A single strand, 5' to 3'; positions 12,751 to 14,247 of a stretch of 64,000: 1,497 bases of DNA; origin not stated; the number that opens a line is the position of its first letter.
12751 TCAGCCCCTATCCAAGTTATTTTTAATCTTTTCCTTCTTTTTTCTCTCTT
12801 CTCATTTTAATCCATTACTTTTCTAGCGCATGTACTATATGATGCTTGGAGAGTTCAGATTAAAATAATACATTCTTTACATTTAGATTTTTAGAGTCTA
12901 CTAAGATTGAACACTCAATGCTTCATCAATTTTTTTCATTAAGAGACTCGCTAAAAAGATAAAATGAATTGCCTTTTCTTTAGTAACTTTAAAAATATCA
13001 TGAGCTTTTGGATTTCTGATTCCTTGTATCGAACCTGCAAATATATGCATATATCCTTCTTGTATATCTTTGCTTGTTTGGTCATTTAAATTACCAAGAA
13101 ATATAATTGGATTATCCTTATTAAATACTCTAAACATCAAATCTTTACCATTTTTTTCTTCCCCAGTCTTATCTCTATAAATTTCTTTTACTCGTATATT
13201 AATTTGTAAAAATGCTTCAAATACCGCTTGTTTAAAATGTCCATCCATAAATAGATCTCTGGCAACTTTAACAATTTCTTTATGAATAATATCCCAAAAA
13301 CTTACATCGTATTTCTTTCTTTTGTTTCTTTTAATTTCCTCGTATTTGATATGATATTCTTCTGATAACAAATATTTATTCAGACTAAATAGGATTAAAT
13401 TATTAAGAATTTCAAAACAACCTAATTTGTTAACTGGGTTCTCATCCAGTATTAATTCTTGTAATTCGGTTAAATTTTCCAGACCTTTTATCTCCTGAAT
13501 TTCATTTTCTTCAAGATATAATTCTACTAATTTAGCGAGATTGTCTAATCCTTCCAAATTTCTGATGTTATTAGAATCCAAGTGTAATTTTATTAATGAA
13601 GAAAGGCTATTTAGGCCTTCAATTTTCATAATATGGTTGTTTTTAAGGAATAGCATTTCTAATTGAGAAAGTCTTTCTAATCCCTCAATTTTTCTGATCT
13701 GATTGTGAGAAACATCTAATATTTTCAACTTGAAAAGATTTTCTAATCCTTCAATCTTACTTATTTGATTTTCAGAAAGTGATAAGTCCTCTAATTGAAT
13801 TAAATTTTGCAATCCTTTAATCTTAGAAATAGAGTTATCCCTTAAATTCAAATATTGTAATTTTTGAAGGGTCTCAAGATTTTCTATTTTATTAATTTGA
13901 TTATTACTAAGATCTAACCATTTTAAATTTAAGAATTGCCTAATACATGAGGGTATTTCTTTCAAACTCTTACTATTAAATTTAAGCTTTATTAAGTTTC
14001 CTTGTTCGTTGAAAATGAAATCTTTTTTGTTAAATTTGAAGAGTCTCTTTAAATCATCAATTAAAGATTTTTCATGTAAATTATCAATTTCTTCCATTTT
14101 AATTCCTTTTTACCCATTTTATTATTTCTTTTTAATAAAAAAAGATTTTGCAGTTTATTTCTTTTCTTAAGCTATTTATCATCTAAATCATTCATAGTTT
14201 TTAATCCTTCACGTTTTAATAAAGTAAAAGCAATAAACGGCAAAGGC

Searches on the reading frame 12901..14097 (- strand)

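Call 18: search_protein_families(library=ncbifam, proteins=[window:12901-14097:-], max_evalue=0.1)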
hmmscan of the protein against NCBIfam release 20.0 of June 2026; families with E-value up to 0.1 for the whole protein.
window:12901-14097:- (398 aa): 8 families
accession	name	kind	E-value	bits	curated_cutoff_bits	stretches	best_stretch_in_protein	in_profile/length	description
NF033188.1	internalin_H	exception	1.5e-29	103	1050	2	68-240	88-260/548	InlH/InlC2 family class 1 internalin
NF033189.1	internalin_A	exception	1.2e-23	83.4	1600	1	34-239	142-345/799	class 1 internalin InlA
NF033190.2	inl_like_NEAT_1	exception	1.4e-20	73.2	1275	1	38-238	268-466/754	NEAT domain-containing leucine-rich repeat protein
TIGR02391.1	hypoth_ymh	hypoth_equivalog_domain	6e-20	71.6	39.45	1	271-393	1-123/125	TIGR02391 family protein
NF041381.1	XopAC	subfamily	4.4e-08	32.2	450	2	34-111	67-147/451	XopAC/AvrAC family type III secretion system effector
NF041351.1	XopL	equivalog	2.8e-05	23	500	1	35-215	76-252/497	type III secretion system leucine-rich repeat domain-containing effector XopL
NF033186.1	internalin_K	exception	0.0016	17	1100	1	68-198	87-219/604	class 1 internalin InlK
NF033187.0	internalin_J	exception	0.0026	16.1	1700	1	53-226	133-300/846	class 1 internalin InlJ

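Call 27: search_protein_families(library=pfam, proteins=[window:12901-14097:-], max_evalue=0.01)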
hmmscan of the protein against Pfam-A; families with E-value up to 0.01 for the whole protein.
window:12901-14097:- (398 aa): 10 families
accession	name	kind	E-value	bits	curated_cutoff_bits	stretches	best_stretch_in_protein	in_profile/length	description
PF09509.15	Hypoth_Ymh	-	6.7e-29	100.6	25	1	271-390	3-119/119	Protein of unknown function (Hypoth_ymh)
PF12799.13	LRR_4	-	4.6e-26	90.7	27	4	57-98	2-44/44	Leucine Rich repeats (2 copies)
PF13855.12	LRR_8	-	2.5e-17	62.8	27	4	119-156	22-61/61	Leucine rich repeat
PF14580.12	LRR_9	-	1.5e-13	51.1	30.5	3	61-128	47-116/175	Leucine-rich repeat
PF23598.1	LRR_14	-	3.7e-10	39.5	40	2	37-108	74-147/353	Leucine-rich repeat region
PF23952.1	LRR_EndoS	-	5.1e-08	33.6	27.9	0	192-218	27-53/116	Endo-beta-N-acetylglucosaminidase EndoS LRR domain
PF24048.1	LRR_NXF1-5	-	3.6e-06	27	30.5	1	97-157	51-117/142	NXF1/2/3/5 leucine-rich repeat domain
PF00560.39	LRR_1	-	7.6e-05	22.5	20.6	0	57-71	1-17/23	Leucine Rich Repeat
PF23211.1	LRR_LRWD1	-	0.00051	20.2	28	0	49-112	35-98/190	Leucine-rich repeat and WD repeat-containing protein 1, LRR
PF13516.12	LRR_6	-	0.0055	17.1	23.4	0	122-134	3-15/24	Leucine Rich repeat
